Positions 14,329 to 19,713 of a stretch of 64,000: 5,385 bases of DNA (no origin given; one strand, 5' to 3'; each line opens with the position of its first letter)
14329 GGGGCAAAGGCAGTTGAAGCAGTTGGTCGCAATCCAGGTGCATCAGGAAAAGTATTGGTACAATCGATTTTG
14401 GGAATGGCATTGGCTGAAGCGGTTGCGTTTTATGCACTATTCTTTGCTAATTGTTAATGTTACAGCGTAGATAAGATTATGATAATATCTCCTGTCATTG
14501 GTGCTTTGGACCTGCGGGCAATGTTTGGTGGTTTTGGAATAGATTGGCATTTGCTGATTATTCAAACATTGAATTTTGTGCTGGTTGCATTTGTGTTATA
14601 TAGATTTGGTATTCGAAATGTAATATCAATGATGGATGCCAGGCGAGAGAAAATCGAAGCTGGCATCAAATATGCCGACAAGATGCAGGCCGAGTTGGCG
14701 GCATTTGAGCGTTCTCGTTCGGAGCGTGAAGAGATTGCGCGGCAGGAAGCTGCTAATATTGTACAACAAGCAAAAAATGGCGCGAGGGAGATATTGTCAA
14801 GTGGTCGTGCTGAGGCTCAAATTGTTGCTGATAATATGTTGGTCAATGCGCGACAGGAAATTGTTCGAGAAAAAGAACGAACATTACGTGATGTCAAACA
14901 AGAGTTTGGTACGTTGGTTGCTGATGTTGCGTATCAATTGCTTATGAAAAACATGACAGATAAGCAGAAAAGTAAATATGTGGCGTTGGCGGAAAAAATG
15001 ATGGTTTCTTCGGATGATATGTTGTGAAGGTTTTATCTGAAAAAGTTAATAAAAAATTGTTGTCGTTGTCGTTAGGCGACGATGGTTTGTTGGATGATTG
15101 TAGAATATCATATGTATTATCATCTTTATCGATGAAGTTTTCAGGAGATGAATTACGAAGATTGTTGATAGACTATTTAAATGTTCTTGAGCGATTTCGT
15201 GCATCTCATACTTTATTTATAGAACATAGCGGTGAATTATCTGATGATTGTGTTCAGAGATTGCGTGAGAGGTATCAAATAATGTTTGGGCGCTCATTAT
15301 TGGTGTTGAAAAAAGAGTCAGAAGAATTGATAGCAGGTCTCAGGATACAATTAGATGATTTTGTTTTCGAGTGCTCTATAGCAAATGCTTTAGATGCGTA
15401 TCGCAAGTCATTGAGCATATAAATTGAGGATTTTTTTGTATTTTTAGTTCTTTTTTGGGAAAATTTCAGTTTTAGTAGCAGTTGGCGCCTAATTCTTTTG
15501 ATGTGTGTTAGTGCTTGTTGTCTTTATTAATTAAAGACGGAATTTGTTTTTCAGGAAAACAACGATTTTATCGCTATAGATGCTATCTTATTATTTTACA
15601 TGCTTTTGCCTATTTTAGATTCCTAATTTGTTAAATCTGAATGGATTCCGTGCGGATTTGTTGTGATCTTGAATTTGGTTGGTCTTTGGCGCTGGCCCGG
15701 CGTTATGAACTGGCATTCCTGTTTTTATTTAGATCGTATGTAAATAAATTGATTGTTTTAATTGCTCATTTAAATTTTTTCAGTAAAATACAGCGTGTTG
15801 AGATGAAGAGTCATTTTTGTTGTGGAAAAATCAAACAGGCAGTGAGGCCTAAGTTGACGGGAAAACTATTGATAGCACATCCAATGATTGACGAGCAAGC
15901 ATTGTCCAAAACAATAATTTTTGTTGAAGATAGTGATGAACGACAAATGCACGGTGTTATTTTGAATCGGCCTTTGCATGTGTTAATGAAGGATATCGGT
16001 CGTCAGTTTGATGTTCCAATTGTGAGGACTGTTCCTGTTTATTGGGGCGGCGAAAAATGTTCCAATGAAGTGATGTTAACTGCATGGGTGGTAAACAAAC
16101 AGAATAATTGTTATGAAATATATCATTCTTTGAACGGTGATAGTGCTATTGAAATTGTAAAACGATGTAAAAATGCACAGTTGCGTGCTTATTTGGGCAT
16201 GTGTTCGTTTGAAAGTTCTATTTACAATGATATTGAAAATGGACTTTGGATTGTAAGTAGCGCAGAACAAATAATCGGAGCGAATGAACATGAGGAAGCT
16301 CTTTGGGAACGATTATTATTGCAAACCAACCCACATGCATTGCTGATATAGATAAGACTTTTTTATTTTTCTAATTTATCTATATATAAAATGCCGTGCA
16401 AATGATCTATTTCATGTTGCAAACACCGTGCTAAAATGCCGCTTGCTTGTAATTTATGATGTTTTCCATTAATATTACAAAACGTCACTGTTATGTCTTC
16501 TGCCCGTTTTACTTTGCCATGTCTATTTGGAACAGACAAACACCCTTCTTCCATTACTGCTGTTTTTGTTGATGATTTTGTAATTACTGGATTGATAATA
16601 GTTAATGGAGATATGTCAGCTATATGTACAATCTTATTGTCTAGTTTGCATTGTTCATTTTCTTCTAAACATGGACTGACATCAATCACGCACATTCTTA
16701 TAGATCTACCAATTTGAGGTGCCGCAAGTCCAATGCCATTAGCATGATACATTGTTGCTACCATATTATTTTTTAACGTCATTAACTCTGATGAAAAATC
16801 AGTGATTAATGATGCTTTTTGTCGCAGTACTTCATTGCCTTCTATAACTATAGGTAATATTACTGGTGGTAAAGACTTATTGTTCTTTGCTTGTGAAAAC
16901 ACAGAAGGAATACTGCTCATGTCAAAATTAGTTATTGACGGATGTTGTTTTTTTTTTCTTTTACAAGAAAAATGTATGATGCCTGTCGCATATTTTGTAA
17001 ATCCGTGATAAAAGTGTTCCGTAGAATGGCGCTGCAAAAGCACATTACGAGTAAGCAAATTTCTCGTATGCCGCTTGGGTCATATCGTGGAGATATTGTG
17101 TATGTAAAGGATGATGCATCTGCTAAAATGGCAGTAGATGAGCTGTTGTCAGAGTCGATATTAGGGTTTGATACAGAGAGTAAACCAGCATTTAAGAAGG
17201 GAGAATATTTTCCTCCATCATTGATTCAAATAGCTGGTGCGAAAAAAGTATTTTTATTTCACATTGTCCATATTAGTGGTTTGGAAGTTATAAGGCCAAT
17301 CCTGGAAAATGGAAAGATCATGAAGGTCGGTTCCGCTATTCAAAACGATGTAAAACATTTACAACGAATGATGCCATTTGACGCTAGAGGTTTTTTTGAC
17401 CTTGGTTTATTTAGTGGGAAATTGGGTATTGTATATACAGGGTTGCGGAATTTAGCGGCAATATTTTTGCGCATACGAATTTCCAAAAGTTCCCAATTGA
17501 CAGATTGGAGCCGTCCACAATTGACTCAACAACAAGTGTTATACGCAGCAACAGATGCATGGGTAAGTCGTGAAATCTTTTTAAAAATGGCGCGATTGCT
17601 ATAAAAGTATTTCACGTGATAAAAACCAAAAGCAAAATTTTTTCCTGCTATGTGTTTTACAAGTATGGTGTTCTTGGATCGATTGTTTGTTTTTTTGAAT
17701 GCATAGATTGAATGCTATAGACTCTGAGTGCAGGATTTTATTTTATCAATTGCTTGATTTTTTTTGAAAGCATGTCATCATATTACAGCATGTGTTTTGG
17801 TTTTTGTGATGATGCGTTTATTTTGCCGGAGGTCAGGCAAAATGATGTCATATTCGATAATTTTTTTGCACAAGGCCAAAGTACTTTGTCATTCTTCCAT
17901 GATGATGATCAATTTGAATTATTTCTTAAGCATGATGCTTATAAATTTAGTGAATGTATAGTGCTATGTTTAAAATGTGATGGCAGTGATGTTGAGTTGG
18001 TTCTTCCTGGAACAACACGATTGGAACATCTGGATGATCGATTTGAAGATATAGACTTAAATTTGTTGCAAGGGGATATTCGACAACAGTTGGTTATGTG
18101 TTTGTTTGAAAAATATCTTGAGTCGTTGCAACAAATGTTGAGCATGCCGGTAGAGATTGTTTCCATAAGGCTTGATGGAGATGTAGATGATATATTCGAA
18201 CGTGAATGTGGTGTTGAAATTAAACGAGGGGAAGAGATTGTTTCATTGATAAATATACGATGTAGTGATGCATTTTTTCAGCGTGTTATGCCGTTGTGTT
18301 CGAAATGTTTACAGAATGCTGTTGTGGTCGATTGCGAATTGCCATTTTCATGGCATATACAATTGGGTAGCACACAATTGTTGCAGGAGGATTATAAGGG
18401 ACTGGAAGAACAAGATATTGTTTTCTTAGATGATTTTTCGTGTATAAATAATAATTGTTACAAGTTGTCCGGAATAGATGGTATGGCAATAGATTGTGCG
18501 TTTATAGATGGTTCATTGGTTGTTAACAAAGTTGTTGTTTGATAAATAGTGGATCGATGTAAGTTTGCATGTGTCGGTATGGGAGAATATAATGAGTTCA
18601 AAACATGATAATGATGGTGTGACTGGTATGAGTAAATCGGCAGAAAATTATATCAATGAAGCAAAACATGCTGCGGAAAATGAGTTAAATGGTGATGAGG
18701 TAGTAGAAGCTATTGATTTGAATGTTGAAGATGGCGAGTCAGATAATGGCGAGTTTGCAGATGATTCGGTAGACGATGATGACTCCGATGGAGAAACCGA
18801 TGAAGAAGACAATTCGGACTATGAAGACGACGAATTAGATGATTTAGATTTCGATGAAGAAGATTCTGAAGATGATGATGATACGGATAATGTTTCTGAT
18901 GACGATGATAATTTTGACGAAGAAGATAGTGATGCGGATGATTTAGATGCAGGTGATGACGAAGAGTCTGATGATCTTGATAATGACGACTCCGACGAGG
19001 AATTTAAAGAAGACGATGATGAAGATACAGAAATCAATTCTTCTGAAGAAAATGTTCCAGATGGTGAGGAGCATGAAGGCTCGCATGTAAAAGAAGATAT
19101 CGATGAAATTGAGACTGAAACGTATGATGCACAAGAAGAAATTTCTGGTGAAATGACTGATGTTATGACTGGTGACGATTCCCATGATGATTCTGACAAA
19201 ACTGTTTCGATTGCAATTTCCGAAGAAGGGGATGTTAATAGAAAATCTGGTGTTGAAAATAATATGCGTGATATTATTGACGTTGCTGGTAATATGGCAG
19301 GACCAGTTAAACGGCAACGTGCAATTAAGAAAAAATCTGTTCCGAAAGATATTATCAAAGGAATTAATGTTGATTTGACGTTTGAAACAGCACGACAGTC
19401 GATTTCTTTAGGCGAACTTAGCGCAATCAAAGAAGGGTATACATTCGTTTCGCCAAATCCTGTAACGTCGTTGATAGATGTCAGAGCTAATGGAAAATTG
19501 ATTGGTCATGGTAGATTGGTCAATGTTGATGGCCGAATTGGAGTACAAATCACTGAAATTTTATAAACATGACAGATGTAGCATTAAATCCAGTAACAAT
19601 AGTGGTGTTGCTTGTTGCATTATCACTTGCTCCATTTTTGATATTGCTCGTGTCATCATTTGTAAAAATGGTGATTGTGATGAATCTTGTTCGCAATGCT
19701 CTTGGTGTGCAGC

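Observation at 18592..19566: Sorting-platform SpoA protein carrying a very large poly-Asp/Glu disordered region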

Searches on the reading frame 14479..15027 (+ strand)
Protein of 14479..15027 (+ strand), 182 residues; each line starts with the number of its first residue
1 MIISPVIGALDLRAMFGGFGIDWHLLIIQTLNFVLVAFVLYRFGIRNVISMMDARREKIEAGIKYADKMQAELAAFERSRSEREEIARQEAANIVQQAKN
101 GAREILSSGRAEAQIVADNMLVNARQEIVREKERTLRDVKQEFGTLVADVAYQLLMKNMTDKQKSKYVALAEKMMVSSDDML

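Call 5: search_protein_families(library=pfam, proteins=[window:14479-15027:+], max_evalue=0.01)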
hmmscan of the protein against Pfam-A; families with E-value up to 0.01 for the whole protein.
window:14479-15027:+ (182 aa): 1 family
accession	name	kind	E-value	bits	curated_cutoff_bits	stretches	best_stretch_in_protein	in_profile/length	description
PF00430.23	ATP-synt_B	-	3.1e-20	73.1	28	1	26-155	2-131/132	ATP synthase B/B' CF(0)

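Call 6: search_protein_families(library=ncbifam, proteins=[window:14479-15027:+], max_evalue=0.01)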
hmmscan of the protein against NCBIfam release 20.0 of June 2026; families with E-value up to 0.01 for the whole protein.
window:14479-15027:+ (182 aa): 29 families (the best 25 are shown)
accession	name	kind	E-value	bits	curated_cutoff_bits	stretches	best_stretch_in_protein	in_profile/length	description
NF011043.0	PRK14473.1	equivalog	8.1e-22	77.9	168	1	19-165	4-150/164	F0F1 ATP synthase subunit B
NF004412.0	PRK05759.1-3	equivalog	7.6e-21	74.8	156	1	26-167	30-171/185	F0F1 ATP synthase subunit B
TIGR01144.1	ATP_synt_b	equivalog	9.3e-19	67.8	65.5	1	29-168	1-140/147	F0F1 ATP synthase subunit B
NF011041.0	PRK14471.1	equivalog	1.7e-18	67.1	200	1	23-174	8-157/164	F0F1 ATP synthase subunit B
NF004411.0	PRK05759.1-2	equivalog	8.2e-18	65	131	1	26-168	7-149/156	F0F1 ATP synthase subunit B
NF009987.0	PRK13453.1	equivalog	3.4e-16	59.5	172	1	19-168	14-163/173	F0F1 ATP synthase subunit B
NF009992.0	PRK13461.1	equivalog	4e-15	55.8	127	1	21-166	3-148/159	F0F1 ATP synthase subunit B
NF005606.0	PRK07352.1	equivalog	3e-13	49.9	137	1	16-168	13-165/175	F0F1 ATP synthase subunit B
TIGR03321.1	alt_F1F0_F0_B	exception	3.8e-12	46.5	224.7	1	21-161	3-142/246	alternate F1F0 ATPase, F0 subunit B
NF011042.0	PRK14472.1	equivalog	4.9e-12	46.2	198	1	25-168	20-163/175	F0F1 ATP synthase subunit B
NF004413.0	PRK05759.1-4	equivalog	6.9e-12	45.7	197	1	26-166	7-147/156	F0F1 ATP synthase subunit B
NF005607.0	PRK07353.1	equivalog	2.1e-11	43.8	131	1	26-157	23-154/155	F0F1 ATP synthase subunit B'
NF009991.0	PRK13460.1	equivalog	1.1e-09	38.5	183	1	25-173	18-163/173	F0F1 ATP synthase subunit B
NF009961.0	PRK13428.1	equivalog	1.2e-09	37.8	328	1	26-164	4-142/445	F0F1 ATP synthase subunit B/delta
NF011044.0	PRK14474.1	equivalog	1.1e-08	34.8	339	1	21-151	3-133/258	F0F1 ATP synthase subunit B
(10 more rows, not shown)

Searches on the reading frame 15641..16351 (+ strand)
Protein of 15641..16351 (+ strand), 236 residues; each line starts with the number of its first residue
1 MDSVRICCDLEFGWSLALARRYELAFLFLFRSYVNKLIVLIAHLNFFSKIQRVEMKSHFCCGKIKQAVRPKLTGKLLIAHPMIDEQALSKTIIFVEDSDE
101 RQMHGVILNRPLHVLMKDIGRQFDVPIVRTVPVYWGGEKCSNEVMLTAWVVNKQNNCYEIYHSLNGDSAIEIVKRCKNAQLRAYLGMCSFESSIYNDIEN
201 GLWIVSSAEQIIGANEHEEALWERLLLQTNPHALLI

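Call 5: search_protein_families(library=pfam, proteins=[window:15641-16351:+], max_evalue=0.01)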
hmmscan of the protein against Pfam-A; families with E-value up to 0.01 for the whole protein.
window:15641-16351:+ (236 aa): 1 family
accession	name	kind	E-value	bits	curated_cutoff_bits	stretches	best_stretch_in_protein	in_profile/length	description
PF02622.21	DUF179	-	1.7e-12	48.1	27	1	81-226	1-153/157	AlgH-like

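Call 6: search_protein_families(library=ncbifam, proteins=[window:15641-16351:+], max_evalue=0.01)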
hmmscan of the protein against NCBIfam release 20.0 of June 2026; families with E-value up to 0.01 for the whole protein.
window:15641-16351:+ (236 aa): 7 families
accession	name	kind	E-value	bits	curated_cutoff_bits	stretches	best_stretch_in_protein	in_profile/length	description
NF001270.0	PRK00228.2-2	equivalog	7.8e-14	51.6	225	1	68-229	7-176/193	YqgE/AlgH family protein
NF001272.0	PRK00228.2-4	equivalog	5.1e-08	32.5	241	1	73-234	17-187/198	YqgE/AlgH family protein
NF001267.0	PRK00228.1-2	equivalog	7.5e-08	32.3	284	1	68-143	6-85/192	YqgE/AlgH family protein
NF001271.0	PRK00228.2-3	equivalog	2e-07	31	254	1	74-227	12-170/189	YqgE/AlgH family protein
NF001268.0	PRK00228.1-4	equivalog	4.4e-06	26.6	216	1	69-125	11-68/201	YqgE/AlgH family protein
NF001266.0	PRK00228.1-1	equivalog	1.1e-05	25.1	198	1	71-125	3-57/187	YqgE/AlgH family protein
NF001269.0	PRK00228.2-1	equivalog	0.00015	21.6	278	1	65-165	15-113/201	YqgE/AlgH family protein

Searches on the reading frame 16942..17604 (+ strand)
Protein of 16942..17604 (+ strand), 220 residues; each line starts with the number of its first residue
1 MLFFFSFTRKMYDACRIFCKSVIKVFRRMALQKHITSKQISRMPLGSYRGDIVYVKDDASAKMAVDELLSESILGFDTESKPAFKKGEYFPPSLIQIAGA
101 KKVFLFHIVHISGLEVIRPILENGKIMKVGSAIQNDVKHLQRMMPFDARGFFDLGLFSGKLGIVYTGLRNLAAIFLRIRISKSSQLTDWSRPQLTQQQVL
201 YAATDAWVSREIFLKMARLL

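Call 5: search_protein_families(library=pfam, proteins=[window:16942-17604:+], max_evalue=0.01)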
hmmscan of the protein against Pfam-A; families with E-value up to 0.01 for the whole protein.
window:16942-17604:+ (220 aa): 1 family
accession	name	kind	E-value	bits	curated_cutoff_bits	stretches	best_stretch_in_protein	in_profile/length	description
PF01612.26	DNA_pol_A_exo1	-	3.7e-23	82.6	23.6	1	53-219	2-171/173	3'-5' exonuclease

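Call 6: search_protein_families(library=ncbifam, proteins=[window:16942-17604:+], max_evalue=0.01)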
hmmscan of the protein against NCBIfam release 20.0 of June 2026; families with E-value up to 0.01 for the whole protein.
window:16942-17604:+ (220 aa): 4 families
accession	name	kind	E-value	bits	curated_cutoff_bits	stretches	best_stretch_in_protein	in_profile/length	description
NF011539.0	PRK14975.1-3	equivalog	2.6e-15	55.8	640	1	39-208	34-208/628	bifunctional 3'-5' exonuclease/DNA polymerase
NF011540.0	PRK14975.1-4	equivalog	3.1e-14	52.4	601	1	52-217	3-161/576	bifunctional 3'-5' exonuclease/DNA polymerase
TIGR01388.1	rnd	equivalog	2.9e-13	49.8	298.95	1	56-216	3-162/363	ribonuclease D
NF008089.0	PRK10829.1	equivalog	3.4e-07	29.6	516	1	87-208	35-158/375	ribonuclease D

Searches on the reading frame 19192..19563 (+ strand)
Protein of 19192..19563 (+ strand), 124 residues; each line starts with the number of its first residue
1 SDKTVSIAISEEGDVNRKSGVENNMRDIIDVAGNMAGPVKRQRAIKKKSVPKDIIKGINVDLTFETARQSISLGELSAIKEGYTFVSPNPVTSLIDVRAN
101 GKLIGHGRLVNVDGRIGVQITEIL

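Call 9: find_homologous_proteins(query=window:19192-19563:+, max_evalue=0.001)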
Query seq(124 aa) (124 aa): 5 proteins with E <= 0.001 among 17 candidates.
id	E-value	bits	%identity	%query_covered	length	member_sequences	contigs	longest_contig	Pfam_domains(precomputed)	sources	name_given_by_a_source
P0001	2.6e-38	149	75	82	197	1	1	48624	PF01052.26,PF28396.1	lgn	-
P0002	3.1e-38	148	75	82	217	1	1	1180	PF01052.26,PF28396.1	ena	-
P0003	2.3e-22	97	52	74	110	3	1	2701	PF01052.26,PF28396.1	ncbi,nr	ncbi:MAG: FliM/FliN family flagellar motor switch protein, partial [Puniceicoccales bacterium]|nr:Fl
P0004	8.9e-22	95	57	64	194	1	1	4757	PF01052.26,PF28396.1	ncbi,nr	ncbi:MAG: FliM/FliN family flagellar motor switch protein, partial [Puniceicoccales bacterium]|nr:Fl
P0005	1.3e-21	95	64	56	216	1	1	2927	PF01052.26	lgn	-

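Call 12: find_encoding_contigs(protein=P0001, flank=10000, max_places=4)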
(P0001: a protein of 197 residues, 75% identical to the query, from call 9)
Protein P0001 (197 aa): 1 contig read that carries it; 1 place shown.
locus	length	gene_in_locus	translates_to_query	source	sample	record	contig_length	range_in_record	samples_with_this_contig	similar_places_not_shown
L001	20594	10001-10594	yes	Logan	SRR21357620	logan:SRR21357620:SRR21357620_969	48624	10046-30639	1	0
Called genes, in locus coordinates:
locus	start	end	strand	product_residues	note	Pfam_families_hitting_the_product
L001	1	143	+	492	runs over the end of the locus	PF02934:GatB_N, PF02637:GatB_Yqey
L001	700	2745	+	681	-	PF04453:LptD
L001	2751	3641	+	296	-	PF01745:IPT (weak), PF13238:AAA_18 (faint), PF01715:IPPT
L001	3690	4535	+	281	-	-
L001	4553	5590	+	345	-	PF00119:ATP-synt_A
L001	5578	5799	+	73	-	PF00137:ATP-synt_C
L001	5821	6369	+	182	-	PF00430:ATP-synt_B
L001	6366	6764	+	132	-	PF00213:OSCP (weak)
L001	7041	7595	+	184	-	PF02622:DUF179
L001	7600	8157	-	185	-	PF01327:Pep_deformylase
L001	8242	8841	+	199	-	PF01612:DNA_pol_A_exo1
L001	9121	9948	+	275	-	-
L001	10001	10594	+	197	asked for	PF28396:SepQ_C (weak), PF01052:FliMN_C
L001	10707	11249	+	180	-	PF00813:FliP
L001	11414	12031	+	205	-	-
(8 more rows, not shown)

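Call 18: search_solved_structures(query=window:19192-19563:+, max_evalue=0.01, show_alignments=2)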
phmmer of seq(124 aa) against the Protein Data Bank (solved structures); distinct sequences matched with E-value up to 0.01: 8.
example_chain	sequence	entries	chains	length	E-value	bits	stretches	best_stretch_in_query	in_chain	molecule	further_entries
3uep_A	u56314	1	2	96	1.5e-09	41.3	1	55-122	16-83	YscQ-C, type III secretion protein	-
4tt9_A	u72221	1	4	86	2.7e-07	34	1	57-121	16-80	Surface presentation of antigens protein SpaO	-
4yx1_A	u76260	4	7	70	5.8e-06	29.7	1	58-122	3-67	Surface presentation of antigens protein SpaO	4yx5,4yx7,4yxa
1o6a_A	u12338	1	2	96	0.00015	25.1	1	47-123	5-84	putative flagellar motor switch protein FliN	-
8umd_D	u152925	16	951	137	0.00028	24.3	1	53-124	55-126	Flagellar motor switch protein FliN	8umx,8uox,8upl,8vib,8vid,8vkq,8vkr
1yab_A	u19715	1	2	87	0.00053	23.4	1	55-123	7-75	chemotaxis protein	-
4yxb_A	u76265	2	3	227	0.00058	23.3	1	53-124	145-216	Flagellar motor switch protein FliM,Flagellar motor switch protein FliN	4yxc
1o9y_A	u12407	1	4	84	0.0054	20.2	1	55-123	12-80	HRCQ2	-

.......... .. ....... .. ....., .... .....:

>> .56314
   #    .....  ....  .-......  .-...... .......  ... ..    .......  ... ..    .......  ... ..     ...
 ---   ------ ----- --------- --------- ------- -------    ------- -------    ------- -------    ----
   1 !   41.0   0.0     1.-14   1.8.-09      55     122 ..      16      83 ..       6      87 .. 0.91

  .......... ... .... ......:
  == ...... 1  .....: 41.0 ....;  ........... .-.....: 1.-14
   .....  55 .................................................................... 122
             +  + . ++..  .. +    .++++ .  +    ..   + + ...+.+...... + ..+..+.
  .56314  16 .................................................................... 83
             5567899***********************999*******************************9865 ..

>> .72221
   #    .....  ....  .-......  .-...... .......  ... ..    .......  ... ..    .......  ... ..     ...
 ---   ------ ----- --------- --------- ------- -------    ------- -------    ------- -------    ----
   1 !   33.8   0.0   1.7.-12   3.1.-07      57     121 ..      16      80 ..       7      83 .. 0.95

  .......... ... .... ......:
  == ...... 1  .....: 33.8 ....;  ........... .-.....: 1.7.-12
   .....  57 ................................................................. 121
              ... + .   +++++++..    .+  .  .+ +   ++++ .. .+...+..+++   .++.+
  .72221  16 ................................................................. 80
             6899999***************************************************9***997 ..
